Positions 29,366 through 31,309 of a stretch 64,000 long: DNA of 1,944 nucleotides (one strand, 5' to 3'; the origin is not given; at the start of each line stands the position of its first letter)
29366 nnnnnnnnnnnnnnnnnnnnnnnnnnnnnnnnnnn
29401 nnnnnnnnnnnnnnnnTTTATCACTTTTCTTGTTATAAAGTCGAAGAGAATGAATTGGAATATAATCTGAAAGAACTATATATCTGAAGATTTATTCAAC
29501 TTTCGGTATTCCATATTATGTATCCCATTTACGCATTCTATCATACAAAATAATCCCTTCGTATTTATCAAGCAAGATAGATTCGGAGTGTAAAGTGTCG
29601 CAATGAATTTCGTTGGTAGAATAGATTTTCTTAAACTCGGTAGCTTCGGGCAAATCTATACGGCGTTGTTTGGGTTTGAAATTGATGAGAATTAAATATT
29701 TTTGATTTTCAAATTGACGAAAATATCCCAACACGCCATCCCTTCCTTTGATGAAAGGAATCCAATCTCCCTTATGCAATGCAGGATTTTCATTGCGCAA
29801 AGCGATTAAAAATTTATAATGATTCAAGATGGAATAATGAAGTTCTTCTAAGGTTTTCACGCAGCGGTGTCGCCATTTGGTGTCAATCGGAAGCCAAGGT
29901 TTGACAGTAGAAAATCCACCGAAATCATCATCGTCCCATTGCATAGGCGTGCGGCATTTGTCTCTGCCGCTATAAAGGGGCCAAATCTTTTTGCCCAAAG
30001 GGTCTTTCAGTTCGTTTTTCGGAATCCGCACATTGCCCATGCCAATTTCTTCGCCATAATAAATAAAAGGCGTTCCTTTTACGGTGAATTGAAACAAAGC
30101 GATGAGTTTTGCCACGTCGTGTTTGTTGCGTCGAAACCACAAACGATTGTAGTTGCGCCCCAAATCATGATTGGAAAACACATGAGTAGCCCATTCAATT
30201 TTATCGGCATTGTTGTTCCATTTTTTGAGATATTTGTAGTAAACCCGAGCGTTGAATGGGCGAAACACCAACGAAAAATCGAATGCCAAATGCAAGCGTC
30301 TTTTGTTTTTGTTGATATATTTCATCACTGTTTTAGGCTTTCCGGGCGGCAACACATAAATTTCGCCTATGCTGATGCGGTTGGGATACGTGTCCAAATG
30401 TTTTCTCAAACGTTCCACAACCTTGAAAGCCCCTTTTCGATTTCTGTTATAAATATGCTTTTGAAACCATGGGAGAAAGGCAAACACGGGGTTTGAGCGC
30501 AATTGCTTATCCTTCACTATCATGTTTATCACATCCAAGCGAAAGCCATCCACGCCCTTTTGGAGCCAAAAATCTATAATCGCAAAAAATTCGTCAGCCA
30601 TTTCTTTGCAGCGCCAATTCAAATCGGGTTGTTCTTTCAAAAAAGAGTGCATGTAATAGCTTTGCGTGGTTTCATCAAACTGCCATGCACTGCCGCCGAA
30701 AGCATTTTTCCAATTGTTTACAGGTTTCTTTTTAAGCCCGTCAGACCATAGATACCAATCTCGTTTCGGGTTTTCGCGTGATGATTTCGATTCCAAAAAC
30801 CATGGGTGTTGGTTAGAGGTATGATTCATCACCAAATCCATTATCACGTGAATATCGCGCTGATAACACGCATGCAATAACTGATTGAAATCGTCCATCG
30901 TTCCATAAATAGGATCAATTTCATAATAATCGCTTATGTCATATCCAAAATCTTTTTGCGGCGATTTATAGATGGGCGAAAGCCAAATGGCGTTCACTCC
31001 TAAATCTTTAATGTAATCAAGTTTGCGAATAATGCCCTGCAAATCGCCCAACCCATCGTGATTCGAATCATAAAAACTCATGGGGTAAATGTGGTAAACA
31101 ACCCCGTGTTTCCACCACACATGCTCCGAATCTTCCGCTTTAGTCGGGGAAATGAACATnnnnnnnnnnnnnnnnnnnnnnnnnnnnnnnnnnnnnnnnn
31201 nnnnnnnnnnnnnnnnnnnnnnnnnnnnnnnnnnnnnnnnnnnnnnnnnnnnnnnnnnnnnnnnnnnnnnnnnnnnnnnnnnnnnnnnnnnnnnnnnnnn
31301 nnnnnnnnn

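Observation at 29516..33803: PHP-phosphoesterase/GT4 fusion translationally coupled to a GH13 alpha-glucosidase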

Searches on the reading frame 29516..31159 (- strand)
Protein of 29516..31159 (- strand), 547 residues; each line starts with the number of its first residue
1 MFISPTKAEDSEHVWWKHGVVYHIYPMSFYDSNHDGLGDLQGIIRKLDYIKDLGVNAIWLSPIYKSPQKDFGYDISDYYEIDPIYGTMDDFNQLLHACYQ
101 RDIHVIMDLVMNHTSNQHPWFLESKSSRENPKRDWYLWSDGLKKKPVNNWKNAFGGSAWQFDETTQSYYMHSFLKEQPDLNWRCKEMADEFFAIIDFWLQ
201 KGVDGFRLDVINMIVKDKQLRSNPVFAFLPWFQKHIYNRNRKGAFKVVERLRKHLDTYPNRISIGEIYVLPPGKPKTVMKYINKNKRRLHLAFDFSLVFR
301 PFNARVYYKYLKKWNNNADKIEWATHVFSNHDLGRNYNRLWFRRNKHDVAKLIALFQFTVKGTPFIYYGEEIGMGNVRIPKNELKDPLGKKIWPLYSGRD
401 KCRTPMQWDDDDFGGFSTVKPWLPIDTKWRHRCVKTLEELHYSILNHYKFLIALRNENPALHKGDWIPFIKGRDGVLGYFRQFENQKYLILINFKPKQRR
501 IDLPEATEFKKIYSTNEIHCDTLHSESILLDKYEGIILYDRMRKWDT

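Call 6: search_protein_families(library=pfam, proteins=[window:29516-31159:-], max_evalue=0.1)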
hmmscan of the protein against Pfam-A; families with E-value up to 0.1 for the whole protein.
window:29516-31159:- (547 aa): 5 families
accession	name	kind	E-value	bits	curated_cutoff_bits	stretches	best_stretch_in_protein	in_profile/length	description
PF00128.31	Alpha-amylase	-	1.6e-130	436.8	22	1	24-464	2-446/446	Alpha amylase, catalytic domain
PF14701.12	hDGE_amylase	-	1.4e-05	24.9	27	1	37-124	18-113/439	Glycogen debranching enzyme, glucanotransferase domain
PF23915.1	SusG_C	-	0.0001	23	27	1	476-536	1-61/62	Alpha-amylase SusG C-terminal domain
PF16657.11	Malt_amylase_C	-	0.0042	17.6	27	1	474-512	10-51/75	Maltogenic Amylase, C-terminal domain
PF10438.15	Cyc-maltodext_C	-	0.094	13.2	22.2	0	474-517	8-48/76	Cyclo-malto-dextrinase C-terminal domain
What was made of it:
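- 29516..31159 (-): 547-aa cytoplasmic GH13 alpha-glucosidase of the oligo-1,6-glucosidase / GH13_23 type. Pfam Alpha-amylase at E=1.6e-130 (call 6).
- On GH13 (alpha-amylase family), oligo-1,6-glucosidase / GH13_23 type: PF00128 scores 436.8 bits (call 6).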

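Call 7: search_protein_families(library=ncbifam, proteins=[window:29516-31159:-], max_evalue=0.1)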
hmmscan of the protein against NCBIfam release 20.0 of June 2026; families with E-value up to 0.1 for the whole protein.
window:29516-31159:- (547 aa): 42 families (the best 25 are shown)
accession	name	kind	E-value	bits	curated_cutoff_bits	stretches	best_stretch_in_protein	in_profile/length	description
NF051899.1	BetGalacBglAAgro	equivalog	2.7e-150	501.3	900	1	15-534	2-531/537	beta-galactosidase BglA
TIGR02403.1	trehalose_treC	equivalog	1.3e-125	420.1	799.05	2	15-379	1-368/544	alpha,alpha-phosphotrehalase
NF008183.0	PRK10933.1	subfamily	2.3e-108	363.3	535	2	13-378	5-372/551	alpha,alpha-phosphotrehalase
TIGR02456.1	treS_nterm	equivalog_domain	4e-98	329.2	678.35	2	15-325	2-301/539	maltose alpha-D-glucosyltransferase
NF008051.0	PRK10785.1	equivalog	3.6e-43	147.6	568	3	16-224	160-350/607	maltodextrin glucosidase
NF041090.1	Cyc-maltodext_AglB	equivalog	3.3e-42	144.9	540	2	38-211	62-208/470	cyclomaltodextrinase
NF041321.1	Alpha-amyl_MalA_Halo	equivalog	3.6e-38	131.4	875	2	14-150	255-391/666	alpha-amylase MalA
NF011083.0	PRK14510.1-2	equivalog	4.6e-25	87.3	1322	2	38-214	220-386/1186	bifunctional glycogen debranching protein GlgX/4-alpha-glucanotransferase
TIGR02402.1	trehalose_TreZ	equivalog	1.5e-17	63.1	538.8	1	38-114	109-186/545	malto-oligosyltrehalose trehalohydrolase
TIGR02401.1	trehalose_TreY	equivalog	1.6e-14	53.1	498.65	1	44-117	19-93/838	malto-oligosyltrehalose synthase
NF006970.0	PRK09441.1-3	equivalog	2.1e-12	46.5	516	1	43-368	60-353/466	alpha-amylase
NF003811.1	PRK05402.1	equivalog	8.3e-12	44.4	741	1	38-116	159-239/619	1,4-alpha-glucan branching protein GlgB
NF008967.0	PRK12313.1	equivalog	1.4e-11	43.5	577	1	21-116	150-247/633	1,4-alpha-glucan branching protein GlgB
NF007060.0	PRK09505.2-5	equivalog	1.4e-11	43.1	790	1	38-114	232-322/690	alpha-amylase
NF011084.0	PRK14511.1-1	equivalog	1.6e-11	43.6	1021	1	41-119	17-96/728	malto-oligosyltrehalose synthase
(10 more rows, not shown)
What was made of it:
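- Closest known: GH13_23-type alpha-glucosidases: Halomonas HaG, Xanthomonas XgtA and QsGH13. Different: All NCBIfam equivalog cut-offs are missed (call 7).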

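Call 29: search_solved_structures(query=window:29516-31159:-, max_evalue=1e-60)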
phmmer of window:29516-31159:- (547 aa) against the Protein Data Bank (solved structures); distinct sequences matched with E-value up to 1e-60: 65 (the best 60 are shown).
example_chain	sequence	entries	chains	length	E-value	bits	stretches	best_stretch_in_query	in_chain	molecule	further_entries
3wy1_A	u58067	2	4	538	5.2e-122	411.6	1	13-505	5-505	Alpha-glucosidase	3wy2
3wy4_A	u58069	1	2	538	1.2e-121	410.5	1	13-505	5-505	Alpha-glucosidase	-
3wy3_A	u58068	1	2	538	2.5e-121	409.4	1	13-505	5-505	Alpha-glucosidase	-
6aav_A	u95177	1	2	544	1.1e-118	400.6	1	10-505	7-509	Alpha-glucosyltransferase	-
7voh_A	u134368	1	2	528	5.6e-113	381.8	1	14-469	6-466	alpha-glucosidase QsGH13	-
8ids_A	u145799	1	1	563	4e-111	375.7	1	12-386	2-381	Alpha-glucosidase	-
1uok_A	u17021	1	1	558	4.4e-111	375.5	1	12-536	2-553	OLIGO-1,6-GLUCOSIDASE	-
5zcb_A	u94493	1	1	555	4.6e-111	375.5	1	12-512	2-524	Alpha-glucosidase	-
5zcc_A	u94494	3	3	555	1.3e-110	374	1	12-384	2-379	Alpha-glucosidase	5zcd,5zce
8ibk_A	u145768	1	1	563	1.6e-110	373.7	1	12-512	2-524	Alpha-glucosidase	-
2ze0_A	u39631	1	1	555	1.4e-107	364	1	13-496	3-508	Alpha-glucosidase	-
4aie_A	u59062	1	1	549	4.2e-102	345.9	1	14-500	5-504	GLUCAN 1,6-ALPHA-GLUCOSIDASE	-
5wcz_A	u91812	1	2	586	9.2e-100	338.2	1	14-506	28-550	Oligo-1,6-glucosidase 1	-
4m56_A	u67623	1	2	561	9.3e-100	338.1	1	14-506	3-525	Oligo-1,6-glucosidase 1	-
7lv6_B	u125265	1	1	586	1.2e-99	337.7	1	14-505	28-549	Oligo-1,6-glucosidase 1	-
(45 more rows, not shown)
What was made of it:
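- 29516..31159 (-): Best solved relatives are Halomonas HaG 3wy1 (5e-122), XgtA 6aav and QsGH13 7voh (call 29).
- On GH13 (alpha-amylase family), oligo-1,6-glucosidase / GH13_23 type: Subfamily 23 is inferred from the nearest solved relatives 3wy1, 6aav and 7voh (call 29) and from recalled CAZy assignments.
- Closest known: GH13_23-type alpha-glucosidases: Halomonas HaG, Xanthomonas XgtA and QsGH13. Same: They align over almost the full length at E=5e-122 (call 29).
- The GH13 enzyme's nearest solved relatives are HaG, XgtA and QsGH13 (call 29), recalled as disaccharide-specific alpha-glucosidases.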

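Call 82: search_protein_families(library=padloc, proteins=[window:29516-31159:-], max_evalue=0.001)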
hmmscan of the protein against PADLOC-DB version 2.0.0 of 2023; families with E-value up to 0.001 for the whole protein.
window:29516-31159:- (547 aa): 1 family
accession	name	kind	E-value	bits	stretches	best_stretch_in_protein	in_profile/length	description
PDLC01097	C3a214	-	5.3e-37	125.6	1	15-252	79-268/495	GlgB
